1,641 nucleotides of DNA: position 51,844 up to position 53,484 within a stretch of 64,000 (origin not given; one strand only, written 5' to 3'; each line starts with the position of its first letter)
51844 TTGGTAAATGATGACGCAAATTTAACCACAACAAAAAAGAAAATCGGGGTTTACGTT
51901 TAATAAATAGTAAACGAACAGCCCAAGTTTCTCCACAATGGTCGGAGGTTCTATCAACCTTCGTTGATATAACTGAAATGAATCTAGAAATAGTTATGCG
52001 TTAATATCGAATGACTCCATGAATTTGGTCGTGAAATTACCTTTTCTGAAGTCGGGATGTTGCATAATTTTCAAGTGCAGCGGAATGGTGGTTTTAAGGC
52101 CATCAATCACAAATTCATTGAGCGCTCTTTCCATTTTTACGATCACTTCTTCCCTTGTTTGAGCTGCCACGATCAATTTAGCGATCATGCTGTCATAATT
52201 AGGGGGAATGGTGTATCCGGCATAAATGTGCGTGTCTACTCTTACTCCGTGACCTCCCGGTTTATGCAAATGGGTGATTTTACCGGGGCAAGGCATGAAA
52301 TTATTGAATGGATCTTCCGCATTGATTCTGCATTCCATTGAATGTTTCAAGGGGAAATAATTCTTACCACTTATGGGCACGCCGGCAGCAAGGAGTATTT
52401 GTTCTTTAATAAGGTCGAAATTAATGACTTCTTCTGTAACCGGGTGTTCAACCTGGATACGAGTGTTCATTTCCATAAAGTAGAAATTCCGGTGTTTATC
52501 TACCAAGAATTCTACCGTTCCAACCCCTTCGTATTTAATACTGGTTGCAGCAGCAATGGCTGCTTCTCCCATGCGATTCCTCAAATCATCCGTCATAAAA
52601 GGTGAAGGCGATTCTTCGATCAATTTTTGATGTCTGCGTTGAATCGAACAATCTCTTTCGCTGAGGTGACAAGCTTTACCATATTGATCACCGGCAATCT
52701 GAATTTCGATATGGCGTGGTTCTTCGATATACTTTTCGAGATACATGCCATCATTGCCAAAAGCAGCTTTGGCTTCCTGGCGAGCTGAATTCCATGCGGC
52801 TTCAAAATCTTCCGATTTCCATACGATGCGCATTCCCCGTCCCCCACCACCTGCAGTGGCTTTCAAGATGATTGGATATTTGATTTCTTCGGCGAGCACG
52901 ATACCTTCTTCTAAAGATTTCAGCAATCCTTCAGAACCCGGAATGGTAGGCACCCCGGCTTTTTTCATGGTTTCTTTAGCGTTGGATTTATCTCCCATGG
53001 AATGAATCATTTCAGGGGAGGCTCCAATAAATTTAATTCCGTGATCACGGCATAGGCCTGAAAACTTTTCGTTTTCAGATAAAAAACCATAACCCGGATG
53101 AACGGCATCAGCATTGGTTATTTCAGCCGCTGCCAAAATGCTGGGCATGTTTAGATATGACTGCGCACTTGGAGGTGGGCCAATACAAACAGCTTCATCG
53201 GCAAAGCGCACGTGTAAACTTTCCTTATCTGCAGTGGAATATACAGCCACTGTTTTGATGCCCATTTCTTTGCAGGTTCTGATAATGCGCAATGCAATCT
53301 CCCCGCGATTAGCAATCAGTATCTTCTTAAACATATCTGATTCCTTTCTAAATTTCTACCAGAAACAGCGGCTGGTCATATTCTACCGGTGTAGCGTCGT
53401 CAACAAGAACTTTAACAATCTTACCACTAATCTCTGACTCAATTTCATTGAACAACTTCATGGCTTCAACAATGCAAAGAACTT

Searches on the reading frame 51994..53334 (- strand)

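Call 54: search_protein_families(library=ncbifam, proteins=[window:51994-53334:-], max_evalue=0.00001)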
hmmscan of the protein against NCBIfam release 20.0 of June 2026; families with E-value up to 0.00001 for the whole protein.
window:51994-53334:- (446 aa): 30 families (the best 25 are shown)
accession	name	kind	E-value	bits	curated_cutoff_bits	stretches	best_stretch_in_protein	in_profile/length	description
TIGR00514.1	accC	equivalog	1.3e-215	716.4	626.5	1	1-442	1-444/449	acetyl-CoA carboxylase biotin carboxylase subunit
NF006367.0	PRK08591.1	subfamily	4.2e-214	711.4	597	1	1-442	1-444/451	acetyl-CoA carboxylase biotin carboxylase subunit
NF004085.0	PRK05586.1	equivalog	1e-201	670.7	723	1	1-441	1-443/448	acetyl-CoA carboxylase biotin carboxylase subunit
NF006406.0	PRK08654.1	equivalog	3e-196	652.8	739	1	1-441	1-442/499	acetyl-CoA carboxylase biotin carboxylase subunit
NF006286.0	PRK08462.1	equivalog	1.2e-185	617.6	740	1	2-440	4-442/445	acetyl-CoA carboxylase biotin carboxylase subunit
NF009554.0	PRK12999.1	equivalog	2.4e-180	601.9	965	1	1-441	4-454/1147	pyruvate carboxylase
NF005525.0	PRK07178.1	equivalog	6.9e-174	578.9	768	1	1-441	1-441/471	acetyl-CoA carboxylase biotin carboxylase subunit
NF006287.0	PRK08463.1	equivalog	2.5e-170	567.4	775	1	1-441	1-443/479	acetyl-CoA carboxylase subunit A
NF009471.0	PRK12833.1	equivalog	5.4e-169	562.6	686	1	3-442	6-447/467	acetyl-CoA carboxylase biotin carboxylase subunit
TIGR02712.1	urea_carbox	equivalog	2.1e-156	522.6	1303.85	1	2-444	1-444/1201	urea carboxylase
TIGR01235.1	pyruv_carbox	equivalog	1.9e-155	519.1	1114.45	1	4-440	1-449/1143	pyruvate carboxylase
TIGR01369.1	CPSaseII_lrg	equivalog_domain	1.4e-14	52.8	1027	1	96-322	650-870/1052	carbamoyl-phosphate synthase (glutamine-hydrolyzing) large subunit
NF003671.0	PRK05294.1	equivalog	8.5e-13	46.8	599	1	92-293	105-304/1058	carbamoyl-phosphate synthase large subunit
NF002378.0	PRK01372.1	subfamily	1.3e-11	43.8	243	1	115-291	100-269/305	D-alanine--D-alanine ligase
NF053643.1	Ddl_archaea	equivalog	2e-11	43.5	500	1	94-318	85-297/367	putative pseudomurein biosynthesis ATP-grasp protein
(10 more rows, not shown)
